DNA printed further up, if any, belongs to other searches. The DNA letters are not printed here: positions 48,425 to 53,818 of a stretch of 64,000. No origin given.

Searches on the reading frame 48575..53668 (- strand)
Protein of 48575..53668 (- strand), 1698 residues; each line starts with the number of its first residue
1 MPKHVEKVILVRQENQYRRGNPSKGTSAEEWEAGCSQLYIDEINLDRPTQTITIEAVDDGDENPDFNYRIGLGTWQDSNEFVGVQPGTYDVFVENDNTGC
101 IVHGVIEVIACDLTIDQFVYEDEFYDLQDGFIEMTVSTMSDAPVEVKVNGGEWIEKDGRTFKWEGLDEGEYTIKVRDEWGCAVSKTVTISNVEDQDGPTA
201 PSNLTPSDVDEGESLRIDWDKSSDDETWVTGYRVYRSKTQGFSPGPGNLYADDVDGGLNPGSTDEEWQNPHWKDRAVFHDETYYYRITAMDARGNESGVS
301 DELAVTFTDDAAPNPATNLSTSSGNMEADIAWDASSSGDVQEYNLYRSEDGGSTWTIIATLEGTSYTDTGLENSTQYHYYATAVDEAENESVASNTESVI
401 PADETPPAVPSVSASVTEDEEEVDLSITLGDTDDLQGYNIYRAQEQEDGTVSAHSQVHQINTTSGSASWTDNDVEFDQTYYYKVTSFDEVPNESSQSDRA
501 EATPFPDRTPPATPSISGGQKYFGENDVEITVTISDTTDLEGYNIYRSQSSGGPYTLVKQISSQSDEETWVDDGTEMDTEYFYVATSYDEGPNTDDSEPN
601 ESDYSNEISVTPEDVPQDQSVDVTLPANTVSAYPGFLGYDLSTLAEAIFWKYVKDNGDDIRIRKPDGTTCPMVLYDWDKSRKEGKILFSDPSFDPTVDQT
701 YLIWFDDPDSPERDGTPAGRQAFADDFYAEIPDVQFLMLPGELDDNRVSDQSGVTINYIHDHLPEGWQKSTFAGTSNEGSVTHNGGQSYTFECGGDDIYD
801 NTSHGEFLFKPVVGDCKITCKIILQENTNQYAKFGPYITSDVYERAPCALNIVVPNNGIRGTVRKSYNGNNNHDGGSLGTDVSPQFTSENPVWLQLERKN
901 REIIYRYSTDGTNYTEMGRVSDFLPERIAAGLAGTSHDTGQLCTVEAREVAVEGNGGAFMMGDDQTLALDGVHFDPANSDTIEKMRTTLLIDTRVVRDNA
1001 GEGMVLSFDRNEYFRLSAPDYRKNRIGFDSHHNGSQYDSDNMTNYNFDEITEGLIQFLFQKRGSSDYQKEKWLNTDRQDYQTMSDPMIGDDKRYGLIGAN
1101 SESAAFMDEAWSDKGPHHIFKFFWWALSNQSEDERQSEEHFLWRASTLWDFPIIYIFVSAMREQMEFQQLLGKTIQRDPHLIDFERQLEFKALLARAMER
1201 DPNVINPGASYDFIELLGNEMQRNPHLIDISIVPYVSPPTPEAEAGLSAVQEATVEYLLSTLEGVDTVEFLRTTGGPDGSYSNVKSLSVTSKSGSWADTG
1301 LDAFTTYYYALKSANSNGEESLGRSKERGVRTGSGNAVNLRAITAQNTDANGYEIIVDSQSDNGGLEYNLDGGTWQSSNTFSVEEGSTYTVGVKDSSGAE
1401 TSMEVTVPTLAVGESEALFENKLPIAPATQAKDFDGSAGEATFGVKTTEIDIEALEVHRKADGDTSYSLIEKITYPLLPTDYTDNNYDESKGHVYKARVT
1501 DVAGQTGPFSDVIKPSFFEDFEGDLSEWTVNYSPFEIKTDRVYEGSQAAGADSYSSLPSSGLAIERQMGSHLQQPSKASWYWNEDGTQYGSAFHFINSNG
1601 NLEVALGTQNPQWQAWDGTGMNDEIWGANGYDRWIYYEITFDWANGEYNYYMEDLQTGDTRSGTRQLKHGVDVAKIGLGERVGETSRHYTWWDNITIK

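Call 51: search_protein_families(library=pfam, proteins=[window:48575-53668:-], max_evalue=0.01)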
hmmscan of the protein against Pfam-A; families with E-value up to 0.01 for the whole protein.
window:48575-53668:- (1698 aa): 4 families
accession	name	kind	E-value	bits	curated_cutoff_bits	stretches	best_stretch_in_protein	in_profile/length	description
PF07081.18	DUF1349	-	2.5e-05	24.5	32.4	0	887-936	112-161/179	Protein of unknown function (DUF1349)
PF16794.11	fn3_4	-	0.0024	18.2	27.1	0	406-489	2-91/103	Fibronectin-III type domain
PF00041.27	fn3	-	0.0025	18.4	25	1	321-387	8-72/84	Fibronectin type III domain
PF07495.19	Y_Y_Y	-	0.0033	17.7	26.6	0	151-176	19-45/65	Y_Y_Y domain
